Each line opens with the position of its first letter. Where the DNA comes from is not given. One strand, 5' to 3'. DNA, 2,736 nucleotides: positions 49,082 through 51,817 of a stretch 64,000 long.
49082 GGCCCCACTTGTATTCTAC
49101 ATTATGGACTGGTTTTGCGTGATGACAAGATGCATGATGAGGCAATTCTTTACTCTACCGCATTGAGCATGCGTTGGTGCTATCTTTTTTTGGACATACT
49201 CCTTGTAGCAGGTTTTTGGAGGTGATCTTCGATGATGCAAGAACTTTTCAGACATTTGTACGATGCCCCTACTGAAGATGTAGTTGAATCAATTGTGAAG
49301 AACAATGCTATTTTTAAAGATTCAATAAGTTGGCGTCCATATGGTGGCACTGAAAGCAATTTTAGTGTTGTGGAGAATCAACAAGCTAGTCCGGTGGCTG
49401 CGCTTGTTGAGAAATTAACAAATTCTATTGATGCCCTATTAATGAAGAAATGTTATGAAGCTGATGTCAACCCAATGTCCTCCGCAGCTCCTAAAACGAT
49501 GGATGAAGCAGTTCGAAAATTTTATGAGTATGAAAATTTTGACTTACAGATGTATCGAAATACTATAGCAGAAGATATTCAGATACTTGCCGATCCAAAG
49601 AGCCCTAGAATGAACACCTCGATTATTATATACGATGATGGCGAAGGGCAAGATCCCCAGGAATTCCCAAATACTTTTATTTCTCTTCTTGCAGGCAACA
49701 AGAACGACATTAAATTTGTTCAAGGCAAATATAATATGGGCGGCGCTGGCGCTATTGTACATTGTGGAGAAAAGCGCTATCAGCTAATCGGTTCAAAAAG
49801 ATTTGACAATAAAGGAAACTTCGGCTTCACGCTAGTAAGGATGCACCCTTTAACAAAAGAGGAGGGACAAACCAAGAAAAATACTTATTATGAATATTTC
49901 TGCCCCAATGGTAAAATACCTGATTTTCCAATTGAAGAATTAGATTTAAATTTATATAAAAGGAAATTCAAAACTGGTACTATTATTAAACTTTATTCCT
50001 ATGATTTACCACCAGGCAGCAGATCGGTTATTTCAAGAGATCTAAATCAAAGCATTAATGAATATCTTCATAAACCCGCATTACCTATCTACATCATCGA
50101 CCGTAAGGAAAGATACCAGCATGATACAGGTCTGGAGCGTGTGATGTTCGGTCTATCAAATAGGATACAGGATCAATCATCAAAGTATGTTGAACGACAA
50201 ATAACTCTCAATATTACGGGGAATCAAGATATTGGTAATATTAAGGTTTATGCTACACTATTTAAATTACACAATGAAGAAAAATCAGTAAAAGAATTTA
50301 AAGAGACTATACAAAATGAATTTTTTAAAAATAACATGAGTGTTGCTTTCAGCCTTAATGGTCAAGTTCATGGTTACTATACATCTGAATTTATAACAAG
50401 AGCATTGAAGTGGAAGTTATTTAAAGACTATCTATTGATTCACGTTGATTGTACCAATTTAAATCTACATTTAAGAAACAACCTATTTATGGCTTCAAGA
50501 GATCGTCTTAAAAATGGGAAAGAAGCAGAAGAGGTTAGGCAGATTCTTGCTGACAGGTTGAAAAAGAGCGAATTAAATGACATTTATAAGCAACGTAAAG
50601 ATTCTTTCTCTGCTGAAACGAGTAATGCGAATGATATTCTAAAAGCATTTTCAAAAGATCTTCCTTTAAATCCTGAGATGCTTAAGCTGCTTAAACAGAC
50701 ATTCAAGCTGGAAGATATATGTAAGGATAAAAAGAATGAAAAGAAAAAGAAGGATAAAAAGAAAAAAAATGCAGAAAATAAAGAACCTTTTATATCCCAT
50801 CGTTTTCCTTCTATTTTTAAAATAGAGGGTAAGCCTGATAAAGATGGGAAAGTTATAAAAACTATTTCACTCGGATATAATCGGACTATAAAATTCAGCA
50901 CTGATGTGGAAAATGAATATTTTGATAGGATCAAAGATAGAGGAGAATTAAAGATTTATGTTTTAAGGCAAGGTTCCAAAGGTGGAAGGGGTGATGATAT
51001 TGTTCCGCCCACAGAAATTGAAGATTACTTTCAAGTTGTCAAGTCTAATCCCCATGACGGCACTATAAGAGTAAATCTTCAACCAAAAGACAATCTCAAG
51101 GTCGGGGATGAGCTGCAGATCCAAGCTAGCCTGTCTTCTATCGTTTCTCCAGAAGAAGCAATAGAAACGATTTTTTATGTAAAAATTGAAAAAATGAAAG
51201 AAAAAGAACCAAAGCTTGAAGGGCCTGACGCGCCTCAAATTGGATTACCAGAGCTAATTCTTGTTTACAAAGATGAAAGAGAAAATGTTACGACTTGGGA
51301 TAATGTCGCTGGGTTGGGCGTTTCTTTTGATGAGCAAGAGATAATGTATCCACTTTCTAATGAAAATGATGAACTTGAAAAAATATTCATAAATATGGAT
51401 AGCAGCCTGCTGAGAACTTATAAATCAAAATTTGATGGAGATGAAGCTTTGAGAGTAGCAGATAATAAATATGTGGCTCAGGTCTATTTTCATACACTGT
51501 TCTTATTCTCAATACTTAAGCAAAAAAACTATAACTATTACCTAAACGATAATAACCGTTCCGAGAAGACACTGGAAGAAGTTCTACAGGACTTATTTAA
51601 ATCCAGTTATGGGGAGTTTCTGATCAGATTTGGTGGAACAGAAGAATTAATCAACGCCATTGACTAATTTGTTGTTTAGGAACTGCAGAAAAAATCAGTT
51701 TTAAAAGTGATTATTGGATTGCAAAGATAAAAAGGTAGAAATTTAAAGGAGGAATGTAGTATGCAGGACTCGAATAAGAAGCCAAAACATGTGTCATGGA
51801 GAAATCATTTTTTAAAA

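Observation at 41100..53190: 12 kb AT-richer accessory island between a HD-GYP gene and AOR, carrying a nine-gene same-strand putative defence locus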

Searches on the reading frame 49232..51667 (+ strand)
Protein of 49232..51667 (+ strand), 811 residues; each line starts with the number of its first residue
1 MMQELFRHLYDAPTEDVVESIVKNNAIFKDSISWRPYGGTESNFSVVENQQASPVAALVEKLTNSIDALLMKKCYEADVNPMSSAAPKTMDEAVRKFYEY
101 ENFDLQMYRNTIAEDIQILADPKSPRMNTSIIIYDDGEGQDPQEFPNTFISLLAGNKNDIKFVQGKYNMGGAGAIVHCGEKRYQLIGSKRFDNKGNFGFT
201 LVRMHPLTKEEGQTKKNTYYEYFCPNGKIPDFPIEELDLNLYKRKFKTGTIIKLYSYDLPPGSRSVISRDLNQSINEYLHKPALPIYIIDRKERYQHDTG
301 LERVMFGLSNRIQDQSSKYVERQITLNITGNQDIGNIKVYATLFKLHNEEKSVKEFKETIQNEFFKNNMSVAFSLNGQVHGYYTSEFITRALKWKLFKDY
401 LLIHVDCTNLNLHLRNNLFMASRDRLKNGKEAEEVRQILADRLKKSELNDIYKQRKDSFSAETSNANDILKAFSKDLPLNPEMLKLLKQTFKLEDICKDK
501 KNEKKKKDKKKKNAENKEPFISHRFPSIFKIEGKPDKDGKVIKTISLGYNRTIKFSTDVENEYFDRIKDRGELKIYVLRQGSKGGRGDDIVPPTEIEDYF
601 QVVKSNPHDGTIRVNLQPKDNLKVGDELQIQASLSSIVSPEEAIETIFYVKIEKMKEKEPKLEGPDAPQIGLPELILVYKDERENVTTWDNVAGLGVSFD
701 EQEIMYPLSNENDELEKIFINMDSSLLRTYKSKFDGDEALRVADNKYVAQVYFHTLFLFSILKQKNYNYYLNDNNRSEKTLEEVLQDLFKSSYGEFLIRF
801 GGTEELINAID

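Call 5: search_protein_families(library=pfam, proteins=[window:49232-51667:+], max_evalue=0.01)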
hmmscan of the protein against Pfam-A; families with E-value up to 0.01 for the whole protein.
window:49232-51667:+ (811 aa): 1 family
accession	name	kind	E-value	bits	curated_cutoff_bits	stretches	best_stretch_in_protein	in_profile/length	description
PF13589.12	HATPase_c_3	-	0.00067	20.1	25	1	57-172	6-78/137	Histidine kinase-, DNA gyrase B-, and HSP90-like ATPase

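Call 6: search_protein_families(library=padloc, proteins=[window:49232-51667:+], max_evalue=0.01)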
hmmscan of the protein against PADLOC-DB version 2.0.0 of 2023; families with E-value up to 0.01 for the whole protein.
window:49232-51667:+ (811 aa): 0 families

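Call 7: search_protein_families(library=ncbifam, proteins=[window:49232-51667:+], max_evalue=0.01)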
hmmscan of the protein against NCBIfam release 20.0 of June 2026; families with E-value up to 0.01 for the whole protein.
window:49232-51667:+ (811 aa): 0 families

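Call 11: find_homologous_proteins(query=window:49232-51667:+)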
Query window:49232-51667:+ (811 aa): 2771 proteins with E <= 0.001 among 8000 candidates; the best 120 are listed.
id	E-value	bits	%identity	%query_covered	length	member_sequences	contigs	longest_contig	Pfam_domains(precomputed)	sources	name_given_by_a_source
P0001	0.0e+0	1829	100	100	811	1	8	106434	-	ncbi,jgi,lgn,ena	-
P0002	0.0e+0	1510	83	100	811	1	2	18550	-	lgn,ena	-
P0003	0.0e+0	1500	82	100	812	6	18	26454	-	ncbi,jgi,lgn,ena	ncbi:MAG: hypothetical protein ABSE05_15085 [Syntrophales bacterium]|jgi:hypothetical protein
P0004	0.0e+0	1474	81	100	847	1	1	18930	-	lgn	-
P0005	0.0e+0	1426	76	100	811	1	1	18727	-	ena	-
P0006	0.0e+0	1426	78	100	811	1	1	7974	-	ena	-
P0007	0.0e+0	1384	74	100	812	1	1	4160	-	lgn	-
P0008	0.0e+0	1384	75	100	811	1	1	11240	-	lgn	-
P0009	0.0e+0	1382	74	100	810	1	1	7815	-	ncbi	-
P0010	0.0e+0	1373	74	100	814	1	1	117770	-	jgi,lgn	jgi:hypothetical protein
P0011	0.0e+0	1371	74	100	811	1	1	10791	-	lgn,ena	-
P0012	0.0e+0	1356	73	100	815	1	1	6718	-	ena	-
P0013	0.0e+0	1348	72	100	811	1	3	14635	-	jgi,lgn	-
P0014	0.0e+0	1347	73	100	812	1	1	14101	-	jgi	jgi:hypothetical protein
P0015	0.0e+0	1347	71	100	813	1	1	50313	-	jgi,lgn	jgi:hypothetical protein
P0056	9.8e-263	892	53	99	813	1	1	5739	PF13589.13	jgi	-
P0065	2.4e-259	881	53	99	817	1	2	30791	PF13589.13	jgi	jgi:hypothetical protein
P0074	1.9e-257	875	52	100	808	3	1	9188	PF13589.13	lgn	-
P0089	4.2e-255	867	52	99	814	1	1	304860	PF13589.13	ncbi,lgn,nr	ncbi:MAG: hypothetical protein Q8N83_01625 [Ignavibacteria bacterium]|nr:hypothetical protein [Ignav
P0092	1.4e-254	865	52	99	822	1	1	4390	PF13589.13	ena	-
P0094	1.6e-254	865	52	100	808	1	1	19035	PF13589.13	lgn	-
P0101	5.1e-254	863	51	99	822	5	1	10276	PF13589.13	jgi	-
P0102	6.0e-254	863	52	100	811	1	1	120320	PF13589.13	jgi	-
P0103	6.2e-254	863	51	100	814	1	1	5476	PF13589.13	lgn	-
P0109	1.9e-253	861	51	100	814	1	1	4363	PF13589.13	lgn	-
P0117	1.3e-252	859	51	100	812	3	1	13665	PF13589.13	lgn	-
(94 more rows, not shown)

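Call 12: find_encoding_contigs(protein=window:49232-51667:+, flank=10000, max_places=6)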
Protein window:49232-51667:+ (811 aa): 13 contigs read that carry it; 6 places shown.
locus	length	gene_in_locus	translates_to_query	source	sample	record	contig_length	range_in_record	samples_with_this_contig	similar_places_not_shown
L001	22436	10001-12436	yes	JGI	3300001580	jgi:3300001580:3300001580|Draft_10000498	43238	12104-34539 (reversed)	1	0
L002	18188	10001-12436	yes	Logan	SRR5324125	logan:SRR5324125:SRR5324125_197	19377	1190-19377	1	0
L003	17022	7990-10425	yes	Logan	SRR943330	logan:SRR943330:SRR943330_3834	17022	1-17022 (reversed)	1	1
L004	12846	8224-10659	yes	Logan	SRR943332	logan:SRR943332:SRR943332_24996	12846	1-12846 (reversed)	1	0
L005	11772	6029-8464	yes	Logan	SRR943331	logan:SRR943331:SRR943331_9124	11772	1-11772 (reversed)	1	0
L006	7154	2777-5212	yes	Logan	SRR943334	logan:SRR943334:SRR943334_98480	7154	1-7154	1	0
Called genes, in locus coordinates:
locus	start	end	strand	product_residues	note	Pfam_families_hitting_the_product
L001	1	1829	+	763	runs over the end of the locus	PF08448:PAS_4, PF00989:PAS (weak), PF13188:PAS_8 (weak), PF00989:PAS, PF08448:PAS_4, PF13426:PAS_9, PF01966:HD, PF13487:HD_5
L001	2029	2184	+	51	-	-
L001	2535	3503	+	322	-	PF13182:DUF4007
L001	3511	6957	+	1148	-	-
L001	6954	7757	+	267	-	PF01507:PAPS_reduct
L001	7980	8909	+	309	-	-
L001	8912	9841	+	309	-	PF00069:Pkinase, PF07714:PK_Tyr_Ser-Thr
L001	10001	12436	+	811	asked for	-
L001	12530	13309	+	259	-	-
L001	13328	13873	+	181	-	PF00929:RNase_T, PF13482:RNase_H_2 (faint)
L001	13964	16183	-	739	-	-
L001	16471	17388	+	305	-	-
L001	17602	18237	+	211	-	PF01810:LysE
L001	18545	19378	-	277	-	-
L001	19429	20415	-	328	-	PF12838:Fer4_7 (faint), PF13187:Fer4_9 (faint), PF14697:Fer4_21 (faint), PF13237:Fer4_10 (faint), PF00037:Fer4 (faint), PF12797:Fer4_2 (faint), PF13183:Fer4_8 (weak), PF17179:Fer4_22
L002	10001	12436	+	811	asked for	-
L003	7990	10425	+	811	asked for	-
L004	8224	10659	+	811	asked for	-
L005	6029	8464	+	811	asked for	-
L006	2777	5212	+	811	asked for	-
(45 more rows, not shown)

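Call 14: find_related_loci(query=A1, collection=genome_contigs, flank=10000)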
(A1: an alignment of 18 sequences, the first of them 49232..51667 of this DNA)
Query A1 (811 aa) in genome_contigs; peptide patterns used: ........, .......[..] (x = any residue, [..] = any of these).
599 stretches matched a pattern (row limit reached: there are more); 422 encode a relative of the query (tblastn E <= 1e-3); the best 80 are kept; 80 distinct loci.
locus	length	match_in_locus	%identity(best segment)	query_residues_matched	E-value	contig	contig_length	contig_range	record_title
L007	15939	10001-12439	82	1-811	0e+0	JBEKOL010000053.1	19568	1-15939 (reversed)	MAG: Syntrophales bacterium isolate SPRUCE 43 SPRUCE_43_53, whole genome shotgun sequence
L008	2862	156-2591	72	2-811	0e+0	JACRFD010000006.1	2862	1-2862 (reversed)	MAG: Ignavibacteriales bacterium isolate NC_groundwater_1716_Pr3_B-0.1um_38_18 SR-2_scaffold_141_302253, whole genome sh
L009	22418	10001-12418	52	1-811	0e+0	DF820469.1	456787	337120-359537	Bacterium UASB270 DNA, scaffold: UASB270_scaffold_7, whole genome shotgun sequence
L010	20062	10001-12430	50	2-811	0e+0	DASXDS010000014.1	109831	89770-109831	MAG TPA_asm: Rhizomicrobium sp. isolate SMAG_U5092 k141_1198537, whole genome shotgun sequence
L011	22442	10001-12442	52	3-810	0e+0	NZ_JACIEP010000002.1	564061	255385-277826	Dysgonomonas hofstadii strain DSM 104969 Ga0373276_02, whole genome shotgun sequence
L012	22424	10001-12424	50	2-811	0e+0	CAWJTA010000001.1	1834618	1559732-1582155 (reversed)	MAG: uncultured Verrucomicrobiae bacterium isolate MFD04463.bin.1.72 genome assembly, contig: contig_20375, whole genome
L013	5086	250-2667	52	5-810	0e+0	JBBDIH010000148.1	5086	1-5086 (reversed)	MAG: Candidatus Paceibacterota bacterium isolate LejiaA_33_15 Lejia_A_21571_length_5086_cov_4, whole genome shotgun sequ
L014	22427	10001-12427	50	2-811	0e+0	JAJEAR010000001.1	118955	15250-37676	MAG: Alphaproteobacteria bacterium isolate jk18x7bins.67 k141_1685520, whole genome shotgun sequence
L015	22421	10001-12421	47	3-811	0e+0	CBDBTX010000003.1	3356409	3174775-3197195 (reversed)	MAG: Longimicrobiales bacterium isolate 3e28c430-6e63-4a8d-95b2-bafbbb36c5d5 genome assembly, contig: contig_3, whole ge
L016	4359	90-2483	53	3-804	0e+0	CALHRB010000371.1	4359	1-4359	MAG: Candidatus Kapabacteria bacterium isolate N1_Bin_Bin_40_sub genome assembly, contig: c_000002204576, whole genome s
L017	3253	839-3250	51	3-806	0e+0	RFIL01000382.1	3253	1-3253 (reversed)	MAG: Calditrichaeota bacterium isolate J075 k99_529691, whole genome shotgun sequence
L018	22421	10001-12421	49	2-811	0e+0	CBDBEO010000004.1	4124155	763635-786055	MAG: uncultured Candidatus Binatia bacterium isolate d69ef4bc-d7cd-432e-8a93-c2be756c76d7 genome assembly, contig: conti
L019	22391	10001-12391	51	2-800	0e+0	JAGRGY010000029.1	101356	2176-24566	MAG: Gammaproteobacteria bacterium isolate HKST-UBA186 2011-04-20_1_(paired)_contig_13739, whole genome shotgun sequence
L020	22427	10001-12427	49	2-811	0e+0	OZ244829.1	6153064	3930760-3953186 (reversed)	MAG: Candidatus Poribacteria bacterium isolate f10cb695-1b13-44a5-8b8c-8d396a4a49c1 genome assembly, chromosome: 1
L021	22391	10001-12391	51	2-800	0e+0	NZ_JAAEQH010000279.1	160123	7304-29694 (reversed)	MAG: Neptuniibacter sp. isolate Gpa_13 GpaG_CONTIG3537241, whole genome shotgun sequence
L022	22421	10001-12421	47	3-811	0e+0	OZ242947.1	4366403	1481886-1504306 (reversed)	MAG: Longimicrobiales bacterium isolate 6a20f8b5-db70-4629-8ce6-c1477a6cfa53 genome assembly, chromosome: 1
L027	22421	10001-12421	48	3-811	0e+0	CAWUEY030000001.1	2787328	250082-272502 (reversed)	MAG: Rhodospirillales bacterium isolate 4fd3a609-4b20-488f-a53c-3ffcb215da44 genome assembly, contig: contig_1, whole ge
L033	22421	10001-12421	51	3-810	0e+0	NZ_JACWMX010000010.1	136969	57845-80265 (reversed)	Mucilaginibacter glaciei strain ZB1P21 NODE_10_length_136969_cov_105.563996, whole genome shotgun sequence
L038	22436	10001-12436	47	3-811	0e+0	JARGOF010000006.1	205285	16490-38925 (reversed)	MAG: Rhizobiaceae bacterium isolate bin_ce_oilr1.030 NODE_73_length_205285_cov_7.120099, whole genome shotgun sequence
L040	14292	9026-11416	50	2-800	0e+0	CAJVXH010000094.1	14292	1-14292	TPA_asm: uncultured bacterium isolate DRR093004_bin.59_MetaBAT_v2.12.1_MAG genome assembly, contig: NODE_2402_length_142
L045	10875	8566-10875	52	2-767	0e+0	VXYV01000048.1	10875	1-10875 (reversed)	MAG: Gammaproteobacteria bacterium isolate SB0670_bin_2 NODE_2743_length_10875_cov_10.636876, whole genome shotgun seque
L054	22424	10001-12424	50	2-811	0e+0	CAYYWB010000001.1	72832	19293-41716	MAG TPA_asm: uncultured Bifidobacteriaceae bacterium isolate binchicken_co3_427 genome assembly, contig: NODE_952_length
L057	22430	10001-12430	49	2-811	0e+0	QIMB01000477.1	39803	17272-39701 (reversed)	MAG: Nitrospirae bacterium isolate SZUA-4 Ga0063293_10000410, whole genome shotgun sequence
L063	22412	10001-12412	49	3-806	0e+0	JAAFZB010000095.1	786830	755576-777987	Flavihumibacter soli strain R14 711, whole genome shotgun sequence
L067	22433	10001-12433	49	2-801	0e+0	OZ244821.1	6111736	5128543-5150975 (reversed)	MAG: Candidatus Poribacteria bacterium isolate f8e195d4-717b-4ac2-aaf5-fcbd41c48ae0 genome assembly, chromosome: 1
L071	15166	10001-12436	45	3-811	0e+0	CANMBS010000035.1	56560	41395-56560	uncultured Pseudovibrio sp. isolate 151-G.fasta genome assembly, contig: NODE_35, whole genome shotgun sequence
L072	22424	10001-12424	48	2-811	0e+0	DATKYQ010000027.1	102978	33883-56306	MAG TPA_asm: Myxococcota bacterium isolate SMAG_U14223 k141_3735172, whole genome shotgun sequence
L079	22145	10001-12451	48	2-810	0e+0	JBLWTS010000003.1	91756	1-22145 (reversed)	MAG: Aequorivita sp. isolate EA07-05 A07maxbin.015RE.5K@3, whole genome shotgun sequence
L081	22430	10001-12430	47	2-810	0e+0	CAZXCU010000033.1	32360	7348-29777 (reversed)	MAG TPA_asm: uncultured Anaerolineae bacterium isolate SRP287051_co1_160 genome assembly, contig: NODE_2166_length_32360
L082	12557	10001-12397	48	2-800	0e+0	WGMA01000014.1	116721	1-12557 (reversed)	MAG: Phycisphaera sp. isolate RI_212 c_000000032367, whole genome shotgun sequence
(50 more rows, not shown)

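Call 22: search_protein_families(library=pfam, proteins=[L040:7281-8537:+, L022:12431-12952:+, L054:12772-13962:-, L019:4980-7370:+, L071:8043-9980:+, L033:14209-15069:-, L020:7011-7643:+, L045:6207-8528:+, L081:12479-14800:+, L072:6977-8113:+], max_evalue=0.001)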
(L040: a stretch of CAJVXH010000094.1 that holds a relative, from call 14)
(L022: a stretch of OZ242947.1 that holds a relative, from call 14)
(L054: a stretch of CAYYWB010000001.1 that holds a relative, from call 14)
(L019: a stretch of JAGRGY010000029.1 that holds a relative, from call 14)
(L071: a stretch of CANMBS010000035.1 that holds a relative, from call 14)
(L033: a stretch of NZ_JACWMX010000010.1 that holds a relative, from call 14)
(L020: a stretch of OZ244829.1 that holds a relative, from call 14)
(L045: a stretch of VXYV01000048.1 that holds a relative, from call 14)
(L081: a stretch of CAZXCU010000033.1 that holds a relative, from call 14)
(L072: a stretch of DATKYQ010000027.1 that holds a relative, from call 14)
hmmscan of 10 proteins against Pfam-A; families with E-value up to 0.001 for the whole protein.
L040:7281-8537:+ (419 aa): 1 family
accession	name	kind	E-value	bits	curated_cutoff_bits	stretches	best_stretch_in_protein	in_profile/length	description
PF14072.11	DndB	-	4.6e-27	95.4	29.1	1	11-297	1-246/338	DNA-sulfur modification-associated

L022:12431-12952:+ (174 aa): 0 families

L054:12772-13962:- (397 aa): 3 families
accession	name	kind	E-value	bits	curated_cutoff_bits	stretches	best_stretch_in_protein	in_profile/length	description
PF00266.25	Aminotran_5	-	4.1e-85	286.4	21.5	1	23-382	1-369/371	Aminotransferase class-V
PF01212.27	Beta_elim_lyase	-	2e-06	27.8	27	1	69-219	37-198/288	Beta-eliminating lyase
PF01041.23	DegT_DnrJ_EryC1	-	0.00073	19.3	19.8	0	90-202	44-153/360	DegT/DnrJ/EryC1/StrS aminotransferase family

L019:4980-7370:+ (797 aa): 3 families
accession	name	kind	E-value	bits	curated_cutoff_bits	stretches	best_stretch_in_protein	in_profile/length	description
PF02518.31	HATPase_c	-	1.6e-17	64.3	26.4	1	683-779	6-94/111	Histidine kinase-, DNA gyrase B-, and HSP90-like ATPase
PF13589.12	HATPase_c_3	-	5.7e-13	49.5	25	1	120-217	34-121/137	Histidine kinase-, DNA gyrase B-, and HSP90-like ATPase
PF19191.5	HEF_HK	-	2.4e-05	25.1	24.1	1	572-631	2-62/67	HEF_HK domain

L071:8043-9980:+ (646 aa): 0 families

L033:14209-15069:- (287 aa): 1 family
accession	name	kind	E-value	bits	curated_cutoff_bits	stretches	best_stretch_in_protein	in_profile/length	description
PF13289.12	SIR2_2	-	6.5e-28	98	24.5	1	113-257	2-141/141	SIR2-like domain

L020:7011-7643:+ (211 aa): 0 families

L045:6207-8528:+ (774 aa): 1 family
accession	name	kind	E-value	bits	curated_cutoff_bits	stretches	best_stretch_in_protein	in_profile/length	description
PF14072.11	DndB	-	1.7e-07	31.1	29.1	1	66-282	29-178/338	DNA-sulfur modification-associated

L081:12479-14800:+ (774 aa): 2 families
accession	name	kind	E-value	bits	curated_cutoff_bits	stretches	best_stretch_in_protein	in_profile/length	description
PF03235.19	GmrSD_N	-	1.5e-24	87.7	33.2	1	22-333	8-197/199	GmrSD restriction endonuclease, N-terminal domain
PF07510.16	GmrSD_C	-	1.7e-11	44.6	23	1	604-687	23-108/138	GmrSD restriction endonucleases, C-terminal domain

L072:6977-8113:+ (379 aa): 0 families

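Call 23: search_protein_families(library=padloc, proteins=[L040:7281-8537:+, L022:12431-12952:+, L054:12772-13962:-, L019:4980-7370:+, L071:8043-9980:+, L033:14209-15069:-, L020:7011-7643:+, L045:6207-8528:+, L081:12479-14800:+, L072:6977-8113:+], max_evalue=0.001)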
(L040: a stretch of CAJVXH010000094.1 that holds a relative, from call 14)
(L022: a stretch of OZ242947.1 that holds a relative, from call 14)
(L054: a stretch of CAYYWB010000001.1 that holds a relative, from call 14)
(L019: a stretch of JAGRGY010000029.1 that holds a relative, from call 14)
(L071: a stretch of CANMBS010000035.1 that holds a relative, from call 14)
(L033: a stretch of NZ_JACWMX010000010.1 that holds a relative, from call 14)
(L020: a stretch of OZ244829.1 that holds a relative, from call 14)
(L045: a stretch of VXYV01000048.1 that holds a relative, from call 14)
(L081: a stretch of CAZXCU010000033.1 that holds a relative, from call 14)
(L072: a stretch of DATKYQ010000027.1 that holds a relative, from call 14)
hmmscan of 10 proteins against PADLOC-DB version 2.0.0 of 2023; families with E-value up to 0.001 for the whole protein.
L040:7281-8537:+ (419 aa): 1 family
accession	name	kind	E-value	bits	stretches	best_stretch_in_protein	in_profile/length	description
PDLC02658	DndB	-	1.3e-12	45.5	1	10-253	6-224/356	DndB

L022:12431-12952:+ (174 aa): 0 families

L054:12772-13962:- (397 aa): 2 families
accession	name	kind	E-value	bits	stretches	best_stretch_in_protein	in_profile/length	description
PDLC02657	DndA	-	1.1e-140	467.2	1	23-390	1-370/372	DndA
PDLC02759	SspA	-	1.7e-140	466.6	1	24-395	1-373/374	SspA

L019:4980-7370:+ (797 aa): 2 families
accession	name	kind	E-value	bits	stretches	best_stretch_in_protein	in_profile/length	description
PDLC03419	REase_II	-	6.8e-09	32.6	1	118-211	53-142/695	Type II restriction enzyme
PDLC00076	GajA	-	0.00026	17.5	1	448-595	548-693/700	AAA ATPase domain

L071:8043-9980:+ (646 aa): 0 families

L033:14209-15069:- (287 aa): 17 families
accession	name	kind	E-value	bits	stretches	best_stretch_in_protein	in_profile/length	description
PDLC03856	LmuA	-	5.1e-28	96.4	1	7-278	6-271/433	-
PDLC00407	ThsA1|ThsA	-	2.7e-27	93.6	1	8-237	12-225/478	STALD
PDLC00409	ThsA1|ThsA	-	3.5e-21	73.7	1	10-236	15-225/242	STALD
PDLC04166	Dsr1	-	4.2e-18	62.5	1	4-274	11-277/1227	-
PDLC04968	PDC-S25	-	4.2e-14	50.5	1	113-218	142-239/517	-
PDLC02183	Dsr1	-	2.8e-10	36.6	1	4-221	9-231/1275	-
PDLC04967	PDC-S25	-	1.1e-09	35.9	1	104-218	141-249/528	-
PDLC04082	SIR2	-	3.9e-08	30.6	0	3-47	4-47/345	-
PDLC05061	PDC-S65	-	1e-06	26.4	0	98-163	122-190/592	-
PDLC04087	SIR2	-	2.1e-06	24.8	0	9-51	10-52/343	-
PDLC04167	Dsr1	-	2.7e-06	23.4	1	5-272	10-281/1248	-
PDLC05060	PDC-S65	-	6.7e-06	23.2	1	86-165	18-100/503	-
PDLC02419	Aga_SIR2-PNTD1-PNTD2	-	9.5e-06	22.6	1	106-165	115-175/558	Class I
PDLC00412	ThsA1|ThsA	-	1.3e-05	22.5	1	187-237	9-59/314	STALD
PDLC04091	SIR2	-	0.00018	18.9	0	8-128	9-145/345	-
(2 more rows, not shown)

L020:7011-7643:+ (211 aa): 0 families

L045:6207-8528:+ (774 aa): 1 family
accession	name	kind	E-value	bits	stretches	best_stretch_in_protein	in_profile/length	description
PDLC02658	DndB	-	4.3e-05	20.7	0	672-724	46-99/356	DndB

L081:12479-14800:+ (774 aa): 33 families (the best 25 are shown)
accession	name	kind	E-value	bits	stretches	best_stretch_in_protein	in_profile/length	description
PDLC02789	SspE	-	3.1e-287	953.1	1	8-763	2-749/749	SspE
PDLC02792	SspE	-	3.2e-167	556.2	1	3-763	1-771/771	SspE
PDLC02786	SspE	-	3.6e-129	430.3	1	4-763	2-765/766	SspE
PDLC02790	SspE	-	9.9e-124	412.1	1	13-763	3-776/776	SspE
PDLC02783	SspE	-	4.5e-108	360.6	2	141-763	169-793/793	SspE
PDLC02785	SspE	-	1.7e-75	252.8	1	12-690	7-708/785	SspE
PDLC02791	SspE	-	1.9e-72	242.6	1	24-764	20-775/775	SspE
PDLC02784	SspE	-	7.2e-61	204.5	2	280-763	240-713/714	SspE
PDLC02787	SspE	-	4.8e-45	152.1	2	282-762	275-726/727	SspE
PDLC02788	SspE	-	1.3e-44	150.7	1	24-676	19-713/797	SspE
PDLC02695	Orf5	-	3.8e-28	96.2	2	24-146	18-129/601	Orf5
PDLC04154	HEC-06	-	3.7e-26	89.9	2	23-121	21-101/569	-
PDLC02701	Orf5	-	3.9e-25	86.4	1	25-123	19-110/596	Orf5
PDLC04157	HEC-06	-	1.1e-24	85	2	26-137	23-113/558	-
PDLC02687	Orf5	-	5.7e-24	82.8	2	23-119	15-93/543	Orf5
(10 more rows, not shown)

L072:6977-8113:+ (379 aa): 0 families
